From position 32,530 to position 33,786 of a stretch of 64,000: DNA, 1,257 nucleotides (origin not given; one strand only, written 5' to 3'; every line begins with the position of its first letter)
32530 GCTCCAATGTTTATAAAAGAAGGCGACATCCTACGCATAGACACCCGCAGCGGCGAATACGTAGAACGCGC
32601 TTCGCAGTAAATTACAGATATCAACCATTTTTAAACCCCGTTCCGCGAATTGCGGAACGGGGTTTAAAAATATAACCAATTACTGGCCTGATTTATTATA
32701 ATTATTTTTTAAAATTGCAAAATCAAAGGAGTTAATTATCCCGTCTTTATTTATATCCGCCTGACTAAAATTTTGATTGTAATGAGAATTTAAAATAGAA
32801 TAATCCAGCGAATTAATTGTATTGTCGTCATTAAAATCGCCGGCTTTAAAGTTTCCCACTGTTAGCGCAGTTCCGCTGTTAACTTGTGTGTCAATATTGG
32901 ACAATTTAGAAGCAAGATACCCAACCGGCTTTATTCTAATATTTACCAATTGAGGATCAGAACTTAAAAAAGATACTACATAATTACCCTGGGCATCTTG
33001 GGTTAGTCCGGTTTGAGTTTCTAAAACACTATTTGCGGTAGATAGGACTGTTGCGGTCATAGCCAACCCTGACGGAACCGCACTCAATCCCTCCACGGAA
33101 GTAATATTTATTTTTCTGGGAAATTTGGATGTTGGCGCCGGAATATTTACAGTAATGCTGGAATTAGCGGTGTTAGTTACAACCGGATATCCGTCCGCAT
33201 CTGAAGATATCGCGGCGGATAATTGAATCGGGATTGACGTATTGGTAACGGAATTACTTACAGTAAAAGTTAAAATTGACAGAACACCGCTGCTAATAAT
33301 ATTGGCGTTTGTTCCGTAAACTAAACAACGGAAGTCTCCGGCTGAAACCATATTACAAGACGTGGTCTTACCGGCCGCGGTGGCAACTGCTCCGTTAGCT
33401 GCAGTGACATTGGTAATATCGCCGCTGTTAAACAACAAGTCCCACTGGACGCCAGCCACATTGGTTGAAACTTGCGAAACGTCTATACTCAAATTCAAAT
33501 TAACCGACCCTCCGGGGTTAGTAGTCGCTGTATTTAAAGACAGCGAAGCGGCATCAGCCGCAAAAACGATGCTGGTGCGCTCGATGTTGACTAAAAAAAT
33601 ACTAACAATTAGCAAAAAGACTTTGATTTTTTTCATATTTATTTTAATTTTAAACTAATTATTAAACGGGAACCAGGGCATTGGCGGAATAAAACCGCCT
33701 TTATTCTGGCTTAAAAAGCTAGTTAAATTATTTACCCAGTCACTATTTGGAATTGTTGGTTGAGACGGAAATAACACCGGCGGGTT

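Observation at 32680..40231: Operon of five secreted cohesin-like / dockerin / FN3 / PKD / Big_2 proteins with no enzymes: candidate cellulosome-style cell-surface assembly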

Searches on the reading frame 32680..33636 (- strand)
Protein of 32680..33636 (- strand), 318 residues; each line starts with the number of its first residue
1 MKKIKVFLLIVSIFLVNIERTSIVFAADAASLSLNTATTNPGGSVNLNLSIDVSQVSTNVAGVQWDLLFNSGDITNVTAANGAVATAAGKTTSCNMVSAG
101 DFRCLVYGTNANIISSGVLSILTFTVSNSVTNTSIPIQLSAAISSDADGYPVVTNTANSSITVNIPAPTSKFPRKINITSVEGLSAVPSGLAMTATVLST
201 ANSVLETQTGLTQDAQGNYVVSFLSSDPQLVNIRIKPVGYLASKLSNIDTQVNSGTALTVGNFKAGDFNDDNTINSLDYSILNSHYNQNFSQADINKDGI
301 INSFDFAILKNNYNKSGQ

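Call 3: search_protein_families(library=pfam, proteins=[window:32680-33636:-], max_evalue=1)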
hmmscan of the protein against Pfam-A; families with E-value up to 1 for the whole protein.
window:32680-33636:- (318 aa): 3 families
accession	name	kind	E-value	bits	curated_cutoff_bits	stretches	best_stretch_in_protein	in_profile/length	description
PF00404.24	Dockerin_1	-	1.4e-10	41.7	22.9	1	265-312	1-55/57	Dockerin type I domain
PF00963.24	Cohesin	-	9.5e-05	23.1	24.1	1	32-165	3-139/139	Cohesin domain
PF13833.12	EF-hand_8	-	0.18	12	28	0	290-307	31-48/54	EF-hand domain pair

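Call 4: search_protein_families(library=ncbifam, proteins=[window:32680-33636:-], max_evalue=1)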
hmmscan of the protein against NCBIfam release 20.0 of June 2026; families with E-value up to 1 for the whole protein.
window:32680-33636:- (318 aa): 2 families
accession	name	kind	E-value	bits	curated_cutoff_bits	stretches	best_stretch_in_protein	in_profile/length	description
NF049990.1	CellobisidaseCelK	equivalog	4.8e-06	25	1700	1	242-312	805-881/889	cellulose 1,4-beta-cellobiosidase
NF041540.1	dockerin_GC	domain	0.085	13.3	29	1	267-313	11-63/67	GC-type dockerin domain-anchored protein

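Call 11: search_solved_structures(query=window:32680-33636:-, max_evalue=1, show_alignments=3)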
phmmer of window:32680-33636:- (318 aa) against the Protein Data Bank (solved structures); distinct sequences matched with E-value up to 1: 16.
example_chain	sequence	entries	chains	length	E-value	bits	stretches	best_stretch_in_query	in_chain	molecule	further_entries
8x39_A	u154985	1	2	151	0.00021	23.9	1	263-310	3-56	Serine protease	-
8x3a_A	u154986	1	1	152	0.00021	23.8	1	263-310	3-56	Serine protease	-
2mte_A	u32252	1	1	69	0.00024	23.6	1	266-311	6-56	Cellulose 1,4-beta-cellobiosidase (reducing end) CelS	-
1daq_A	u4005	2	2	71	0.00025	23.6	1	265-311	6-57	ENDOGLUCANASE SS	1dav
2y3n_B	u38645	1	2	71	0.0035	19.8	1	265-315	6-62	CELLULOSOMAL FAMILY-48 PROCESSIVE GLYCOSIDE HYDROLASE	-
2vn6_B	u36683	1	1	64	0.012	18.1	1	266-311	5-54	ENDOGLUCANASE A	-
3ul4_B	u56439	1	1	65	0.013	17.9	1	266-311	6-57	Cellulosome enzyme, dockerin type I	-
4fl4_A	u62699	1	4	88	0.015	17.7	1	264-310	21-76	Glycoside hydrolase family 9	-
5nrk_B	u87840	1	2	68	0.019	17.4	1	262-284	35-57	DocCel5: Type I dockerin repeat domain from A. cellulolyticus family 5 endoglucanase WP_01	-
2yik_A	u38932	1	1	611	0.026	17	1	265-311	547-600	ENDOGLUCANASE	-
2vn5_B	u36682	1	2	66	0.029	16.8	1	266-311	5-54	ENDOGLUCANASE A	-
5nrm_B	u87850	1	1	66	0.072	15.5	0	262-284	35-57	DocCel5: Type I dockerin repeat domain from A. cellulolyticus family 5 endoglucanase WP_01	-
1ohz_B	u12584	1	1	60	0.077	15.4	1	266-310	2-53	ENDO-1,4-BETA-XYLANASE Y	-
2ccl_B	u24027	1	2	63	0.17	14.3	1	265-310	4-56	ENDO-1,4-BETA-XYLANASE Y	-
5k39_B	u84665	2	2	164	0.24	13.8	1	207-314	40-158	Dockerin module from a protein of unknown function | Ig domain protein group 2 domain protein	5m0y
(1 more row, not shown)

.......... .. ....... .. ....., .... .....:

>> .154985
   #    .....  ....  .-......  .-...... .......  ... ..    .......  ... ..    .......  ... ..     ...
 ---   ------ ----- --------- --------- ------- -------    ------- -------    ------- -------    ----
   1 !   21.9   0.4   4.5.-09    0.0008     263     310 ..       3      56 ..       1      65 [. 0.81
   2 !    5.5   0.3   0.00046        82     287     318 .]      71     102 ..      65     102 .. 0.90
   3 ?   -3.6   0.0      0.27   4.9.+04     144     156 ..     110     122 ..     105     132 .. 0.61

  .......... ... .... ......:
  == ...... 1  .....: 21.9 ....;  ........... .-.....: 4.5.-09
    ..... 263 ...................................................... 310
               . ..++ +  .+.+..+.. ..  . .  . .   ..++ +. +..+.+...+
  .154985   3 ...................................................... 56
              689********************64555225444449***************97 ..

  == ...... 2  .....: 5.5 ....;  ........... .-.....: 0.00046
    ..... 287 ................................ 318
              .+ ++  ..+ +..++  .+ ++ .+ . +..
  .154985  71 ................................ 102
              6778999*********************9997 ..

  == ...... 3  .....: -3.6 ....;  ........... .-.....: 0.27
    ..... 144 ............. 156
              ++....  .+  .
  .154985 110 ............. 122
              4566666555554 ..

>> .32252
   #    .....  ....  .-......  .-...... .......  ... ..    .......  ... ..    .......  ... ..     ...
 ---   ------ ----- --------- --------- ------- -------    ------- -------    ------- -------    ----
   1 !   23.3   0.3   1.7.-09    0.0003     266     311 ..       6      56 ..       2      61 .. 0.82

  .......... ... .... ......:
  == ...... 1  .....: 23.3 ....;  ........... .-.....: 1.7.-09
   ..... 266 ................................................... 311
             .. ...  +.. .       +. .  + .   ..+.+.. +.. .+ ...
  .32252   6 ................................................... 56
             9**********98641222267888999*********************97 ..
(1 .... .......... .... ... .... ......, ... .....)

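Call 14: find_homologous_proteins(query=window:32680-33636:-, max_evalue=0.001)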
Query window:32680-33636:- (318 aa): 19 proteins with E <= 0.001 among 5274 candidates.
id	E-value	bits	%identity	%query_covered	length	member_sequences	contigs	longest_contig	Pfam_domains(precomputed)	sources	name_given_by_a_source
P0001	1.2e-191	653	100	100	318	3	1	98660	PF00404.25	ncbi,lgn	-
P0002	2.0e-85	304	52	92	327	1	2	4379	PF00404.25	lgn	-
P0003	2.7e-82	294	50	90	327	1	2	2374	PF00404.25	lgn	-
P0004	3.1e-44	169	56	50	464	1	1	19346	PF00404.25,PF00041.28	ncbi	-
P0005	3.4e-44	169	58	52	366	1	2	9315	PF00404.25,PF17957.8,PF00041.28,PF16656.12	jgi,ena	-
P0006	4.3e-44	169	59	47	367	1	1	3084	PF00404.25,PF17957.8,PF00041.28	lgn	-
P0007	6.9e-44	168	52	50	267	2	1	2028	PF00404.25,PF17957.8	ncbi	ncbi:MAG: Ig-like domain-containing protein, partial [Patescibacteria group bacterium]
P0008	8.3e-44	168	55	53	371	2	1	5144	PF00404.25,PF17957.8,PF19077.7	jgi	-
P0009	1.7e-41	160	59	51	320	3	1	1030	PF00404.25,PF17957.8,PF00041.28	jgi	jgi:chitodextrinase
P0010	1.7e-41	160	59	47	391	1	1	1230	PF00404.25,PF17957.8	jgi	-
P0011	4.6e-41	159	59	51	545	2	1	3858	PF00404.25,PF17957.8,PF13361.13,PF00041.28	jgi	jgi:chitodextrinase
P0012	4.2e-39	152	56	47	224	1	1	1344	PF00404.25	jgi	jgi:hypothetical protein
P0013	5.3e-11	60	65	16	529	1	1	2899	PF00404.25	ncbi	-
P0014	6.1e-10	57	63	16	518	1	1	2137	PF00404.25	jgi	jgi:hypothetical protein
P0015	1.3e-9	56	37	33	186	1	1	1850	-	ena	-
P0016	8.0e-9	53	31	64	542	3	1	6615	PF00963.25,PF00395.26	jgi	-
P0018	5.1e-5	41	40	23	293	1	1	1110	PF00404.25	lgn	-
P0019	1.1e-4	40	44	23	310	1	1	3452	PF00404.25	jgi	jgi:hypothetical protein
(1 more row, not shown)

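Call 17: find_encoding_contigs(protein=P0001, flank=10000, max_places=6)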
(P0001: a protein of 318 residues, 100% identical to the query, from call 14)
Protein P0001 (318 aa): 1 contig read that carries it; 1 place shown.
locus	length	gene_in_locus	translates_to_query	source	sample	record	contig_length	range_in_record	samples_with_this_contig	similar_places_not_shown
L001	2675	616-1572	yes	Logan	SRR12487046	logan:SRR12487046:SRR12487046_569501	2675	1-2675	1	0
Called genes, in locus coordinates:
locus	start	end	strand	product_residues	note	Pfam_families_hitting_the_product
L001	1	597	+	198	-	?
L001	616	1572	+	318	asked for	PF00404:Dockerin_1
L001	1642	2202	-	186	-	PF08207:EFP_N, PF01132:EFP, PF09285:Elong-fact-P_C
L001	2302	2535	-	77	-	PF01084:Ribosomal_S18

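Call 18: find_encoding_contigs(protein=P0002, flank=10000, max_places=6)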
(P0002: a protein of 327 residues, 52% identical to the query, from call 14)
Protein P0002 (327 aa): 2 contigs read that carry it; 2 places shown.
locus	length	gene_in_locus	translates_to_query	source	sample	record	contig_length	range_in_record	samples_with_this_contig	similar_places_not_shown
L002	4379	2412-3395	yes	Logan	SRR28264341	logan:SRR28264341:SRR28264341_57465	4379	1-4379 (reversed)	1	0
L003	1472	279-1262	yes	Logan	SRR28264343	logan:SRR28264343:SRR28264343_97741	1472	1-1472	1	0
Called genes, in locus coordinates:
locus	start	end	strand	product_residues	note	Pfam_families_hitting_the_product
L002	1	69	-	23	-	?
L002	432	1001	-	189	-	-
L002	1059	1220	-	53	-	-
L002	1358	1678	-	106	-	-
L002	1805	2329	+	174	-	-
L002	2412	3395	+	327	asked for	PF00404:Dockerin_1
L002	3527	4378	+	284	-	?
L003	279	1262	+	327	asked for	PF00404:Dockerin_1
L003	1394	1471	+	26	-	?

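Call 31: find_encoding_contigs(protein=P0026, flank=10000, max_places=6)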
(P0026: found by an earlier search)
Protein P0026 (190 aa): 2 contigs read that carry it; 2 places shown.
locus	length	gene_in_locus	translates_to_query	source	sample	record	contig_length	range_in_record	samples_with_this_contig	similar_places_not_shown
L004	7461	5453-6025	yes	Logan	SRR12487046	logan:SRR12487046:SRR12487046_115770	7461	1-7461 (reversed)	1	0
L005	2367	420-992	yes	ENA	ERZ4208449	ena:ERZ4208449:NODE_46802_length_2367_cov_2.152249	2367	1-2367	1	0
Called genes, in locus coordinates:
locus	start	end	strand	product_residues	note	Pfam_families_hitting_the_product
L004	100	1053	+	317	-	PF00892:EamA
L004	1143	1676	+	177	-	PF00890:FAD_binding_2 (weak), PF03486:HI0933_like (faint), PF13738:Pyr_redox_3 (faint), PF07992:Pyr_redox_2 (weak)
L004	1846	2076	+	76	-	-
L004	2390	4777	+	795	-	PF02368:Big_2 (faint), PF13629:T2SS-T3SS_pil_N (faint), PF13363:BetaGal_dom3 (faint)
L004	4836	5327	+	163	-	-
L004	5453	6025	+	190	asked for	-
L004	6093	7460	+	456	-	?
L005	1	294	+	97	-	?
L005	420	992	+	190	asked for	-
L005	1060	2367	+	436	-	?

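Call 32: find_encoding_contigs(protein=P0031, flank=10000, max_places=6)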
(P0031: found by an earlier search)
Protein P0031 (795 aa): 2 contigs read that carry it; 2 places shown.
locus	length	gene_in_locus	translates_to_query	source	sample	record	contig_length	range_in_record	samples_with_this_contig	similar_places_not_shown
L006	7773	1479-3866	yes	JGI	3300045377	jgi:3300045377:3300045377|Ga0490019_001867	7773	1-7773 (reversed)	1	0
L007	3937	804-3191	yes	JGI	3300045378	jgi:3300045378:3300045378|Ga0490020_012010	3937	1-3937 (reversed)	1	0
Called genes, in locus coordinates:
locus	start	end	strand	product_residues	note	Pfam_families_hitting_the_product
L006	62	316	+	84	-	-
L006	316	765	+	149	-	PF07992:Pyr_redox_2 (weak)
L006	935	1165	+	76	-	-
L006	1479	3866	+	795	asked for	PF02368:Big_2 (faint), PF13629:T2SS-T3SS_pil_N (faint), PF13363:BetaGal_dom3 (faint)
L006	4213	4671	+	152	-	-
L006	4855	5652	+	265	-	PF03372:Exo_endo_phos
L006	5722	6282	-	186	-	PF08207:EFP_N, PF01132:EFP, PF09285:Elong-fact-P_C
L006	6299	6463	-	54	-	-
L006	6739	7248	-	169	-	PF00436:SSB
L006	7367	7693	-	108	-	-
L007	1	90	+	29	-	?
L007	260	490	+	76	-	-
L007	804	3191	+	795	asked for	PF02368:Big_2 (faint), PF13629:T2SS-T3SS_pil_N (faint), PF13363:BetaGal_dom3 (faint)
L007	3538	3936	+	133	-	?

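Call 50: predict_structure(alignment_id=A1)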
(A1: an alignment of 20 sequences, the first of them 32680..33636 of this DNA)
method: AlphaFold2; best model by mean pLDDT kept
length: 318 residues; sequences in the alignment: 20
mean_pLDDT: 89.7   pTM: 0.57
mean pLDDT of the five models: 89.7, 89.7, 88.1, 87.4, 80.6
residues with pLDDT >= 90: 240; 70-90: 49; 50-70: 23; < 50: 6
segments of 3 or more residues with pLDDT < 50: 19-24
pLDDT, mean of each block of 10 residues (from residue 1): 63 54 62 95 96 92 95 94 97 95 94 95 94 92 92 91 78 91 92 94 93 93 85 95 94 83 94 97 97 95 97 96
secondary structure, 60 per line:
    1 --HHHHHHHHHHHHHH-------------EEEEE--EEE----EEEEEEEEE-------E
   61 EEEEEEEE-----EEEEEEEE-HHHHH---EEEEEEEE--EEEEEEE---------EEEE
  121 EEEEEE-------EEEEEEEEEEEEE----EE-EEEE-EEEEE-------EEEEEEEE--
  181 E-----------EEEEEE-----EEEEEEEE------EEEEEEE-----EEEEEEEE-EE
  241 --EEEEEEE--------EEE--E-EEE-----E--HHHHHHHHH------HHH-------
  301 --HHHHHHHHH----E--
elements in order: H3-16 E30-34 E37-39 E44-52 E60-68 E74-81 H83-87 E91-98 E101-107 E117-126 E134-146 E154-157 E159-163 E171-178 E193-198 E204-211 E218-224 E230-237 E243-249 E258-260 E265-267 H276-284 H303-311

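Call 52: fold_search(model_id=the predicted structure, library=pdb)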
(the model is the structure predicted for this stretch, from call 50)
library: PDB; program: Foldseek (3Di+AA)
matches with E <= 10: 1844; with E <= 0.001: 371
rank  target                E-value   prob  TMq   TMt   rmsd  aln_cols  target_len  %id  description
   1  3kcp_A                1.7e-18  1.00  0.38  0.40  13.3       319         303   16  Crystal structure of interacting Clostridium thermocellum multimodular components (released 2010-02-09)
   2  4fl4_I                2.4e-18  1.00  0.37  0.38  12.4       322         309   16  Scaffoldin conformation and dynamics revealed by a ternary complex from the Clostridium thermocellum cellulosome (released 2012-06-27)
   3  4fl4_L                3.0e-18  1.00  0.37  0.38  12.0       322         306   16  Scaffoldin conformation and dynamics revealed by a ternary complex from the Clostridium thermocellum cellulosome (released 2012-06-27)
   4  4fl4_C                9.7e-18  1.00  0.38  0.39  12.8       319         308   17  Scaffoldin conformation and dynamics revealed by a ternary complex from the Clostridium thermocellum cellulosome (released 2012-06-27)
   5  6kge_A                7.5e-12  1.00  0.38  0.79   3.0       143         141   23  Crystal structure of CaDoc0917(R16D)-CaCohA2 complex at pH 5.5 (released 2020-07-08)
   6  6kgc_A                8.3e-12  1.00  0.38  0.79   2.9       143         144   23  Crystal structure of CaDoc0917(R49D)-CaCohA2 complex at pH 5.4 (released 2020-07-08)
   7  6kgd_A                1.4e-11  1.00  0.37  0.76   3.6       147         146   22  Crystal structure of CaDoc0917(R49D)-CaCohA2 complex at pH 8.0 (released 2020-07-08)
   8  6kgf_C                2.4e-11  1.00  0.36  0.74   3.5       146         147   22  Crystal structure of CaDoc0917(R16D)-CaCohA2 complex at pH 8.2 (released 2020-07-08)
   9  6kgf_A                2.7e-11  1.00  0.38  0.78   3.0       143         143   23  Crystal structure of CaDoc0917(R16D)-CaCohA2 complex at pH 8.2 (released 2020-07-08)
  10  5nrm_A                9.4e-11  1.00  0.38  0.81   2.6       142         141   22  Crystal structure of the sixth cohesin from Acetivibrio cellulolyticus' scaffoldin B in complex with Cel5 dockerin S51 (released 2018-01-31)
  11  1g1k_A                1.1e-10  1.00  0.38  0.78   2.8       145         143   19  COHESIN MODULE FROM THE CELLULOSOME OF CLOSTRIDIUM CELLULOLYTICUM (released 2000-11-22)
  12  2vn5_C                1.3e-10  1.00  0.37  0.75   2.9       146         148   21  The Clostridium cellulolyticum dockerin displays a dual binding mode for its cohesin partner (released 2008-05-20)
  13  5nrk_A                2.0e-10  1.00  0.38  0.81   2.4       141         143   22  Crystal structure of the sixth cohesin from Acetivibrio cellulolyticus' scaffoldin B in complex with Cel5 dockerin S15 (released 2018-01-31)
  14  4dh2_A                2.1e-10  1.00  0.37  0.70   3.1       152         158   14  Crystal structure of Coh-OlpC(Cthe_0452)-Doc435(Cthe_0435) complex: A novel type I Cohesin-Dockerin complex from Clost (released 2012-11-28)
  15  4dh2_C                2.5e-10  1.00  0.37  0.71   3.1       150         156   15  Crystal structure of Coh-OlpC(Cthe_0452)-Doc435(Cthe_0435) complex: A novel type I Cohesin-Dockerin complex from Clost (released 2012-11-28)
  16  2xdh                  2.5e-10  1.00  0.35  0.74   3.4       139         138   15  Non-cellulosomal cohesin from the hyperthermophilic archaeon Archaeoglobus fulgidus (released 2010-05-26)
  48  2vo8                  8.9e-07  1.00  0.36  0.78   2.9       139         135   16  Cohesin module from Clostridium perfringens ATCC13124 family 33 glycoside hydrolase. (released 2008-09-02)
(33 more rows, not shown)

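Call 61: find_related_loci(query=A3, collection=genome_contigs, flank=8000)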
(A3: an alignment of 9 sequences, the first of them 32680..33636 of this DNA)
Query A3 (318 aa) in genome_contigs; peptide patterns used: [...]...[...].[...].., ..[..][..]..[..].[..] (x = any residue, [..] = any of these).
190 stretches matched a pattern; 56 encode a relative of the query (tblastn E <= 1e-3); 52 distinct loci.
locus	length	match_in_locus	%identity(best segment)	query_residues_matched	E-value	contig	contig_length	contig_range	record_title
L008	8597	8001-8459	63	167-318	1e-57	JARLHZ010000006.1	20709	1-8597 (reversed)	MAG: Candidatus Doudnabacteria bacterium isolate MAG_CO250 MetaCoAG_Bin_250_Oxic_k141_401527, whole genome shotgun seque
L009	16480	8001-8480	62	156-318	3e-56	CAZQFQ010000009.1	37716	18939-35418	MAG TPA_asm: uncultured Candidatus Saccharibacteria bacterium isolate binchicken_co3_512 genome assembly, contig: NODE_3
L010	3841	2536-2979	54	170-317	5e-51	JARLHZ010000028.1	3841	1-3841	MAG: Candidatus Doudnabacteria bacterium isolate MAG_CO250 MetaCoAG_Bin_250_Oxic_k141_1410865, whole genome shotgun sequ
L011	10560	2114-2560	54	170-318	2e-48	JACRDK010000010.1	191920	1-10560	MAG: Candidatus Doudnabacteria bacterium isolate NC_groundwater_1670_Pr3_B-0.1um_42_13 SR-2_scaffold_141_1198622, whole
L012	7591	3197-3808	33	117-317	4e-19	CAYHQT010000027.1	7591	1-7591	MAG TPA_asm: uncultured Candidatus Saccharibacteria bacterium isolate ERP119705_co14_62 genome assembly, contig: NODE_15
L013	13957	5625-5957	35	208-318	4e-16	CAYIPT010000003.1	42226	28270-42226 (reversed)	MAG TPA_asm: uncultured Candidatus Saccharibacteria bacterium isolate ERP119705_co3_333 genome assembly, contig: NODE_85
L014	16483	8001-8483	32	153-318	7e-16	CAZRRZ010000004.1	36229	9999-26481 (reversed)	MAG TPA_asm: uncultured Candidatus Saccharibacteria bacterium isolate SRP286056_co2_115 genome assembly, contig: NODE_15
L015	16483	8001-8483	31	153-318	1e-15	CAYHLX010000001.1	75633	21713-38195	MAG TPA_asm: uncultured Candidatus Saccharibacteria bacterium isolate ERP119705_co13_651 genome assembly, contig: NODE_3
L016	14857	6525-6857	36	208-318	1e-15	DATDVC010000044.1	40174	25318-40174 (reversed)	MAG TPA_asm: Candidatus Paceibacterota bacterium isolate SMAG_U8074 k141_1734565, whole genome shotgun sequence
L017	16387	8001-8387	36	181-313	6e-15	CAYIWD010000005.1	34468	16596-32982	MAG TPA_asm: uncultured Candidatus Saccharibacteria bacterium isolate ERP119705_co3_600 genome assembly, contig: NODE_13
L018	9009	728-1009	41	211-318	2e-14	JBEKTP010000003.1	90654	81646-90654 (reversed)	MAG: Patescibacteria group bacterium isolate SPRUCE 560 SPRUCE_560_3, whole genome shotgun sequence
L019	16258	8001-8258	42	229-317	2e-14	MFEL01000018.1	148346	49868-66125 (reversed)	MAG: Candidatus Doudnabacteria bacterium RIFCSPHIGHO2_01_FULL_46_24 rifcsphigho2_01_scaffold_98, whole genome shotgun se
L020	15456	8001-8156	54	266-317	2e-12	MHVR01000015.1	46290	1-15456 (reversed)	MAG: Candidatus Zambryskibacteria bacterium RIFCSPHIGHO2_02_FULL_43_14 rifcsphigho2_02_scaffold_3157, whole genome shotg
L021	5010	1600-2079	33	153-317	4e-12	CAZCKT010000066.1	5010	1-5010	MAG TPA_asm: uncultured Candidatus Saccharibacteria bacterium isolate SRP298887_co1_119 genome assembly, contig: NODE_21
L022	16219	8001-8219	41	239-317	4e-12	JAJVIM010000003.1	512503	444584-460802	MAG: Anaerolineae bacterium isolate Bin_81R c_000000000043, whole genome shotgun sequence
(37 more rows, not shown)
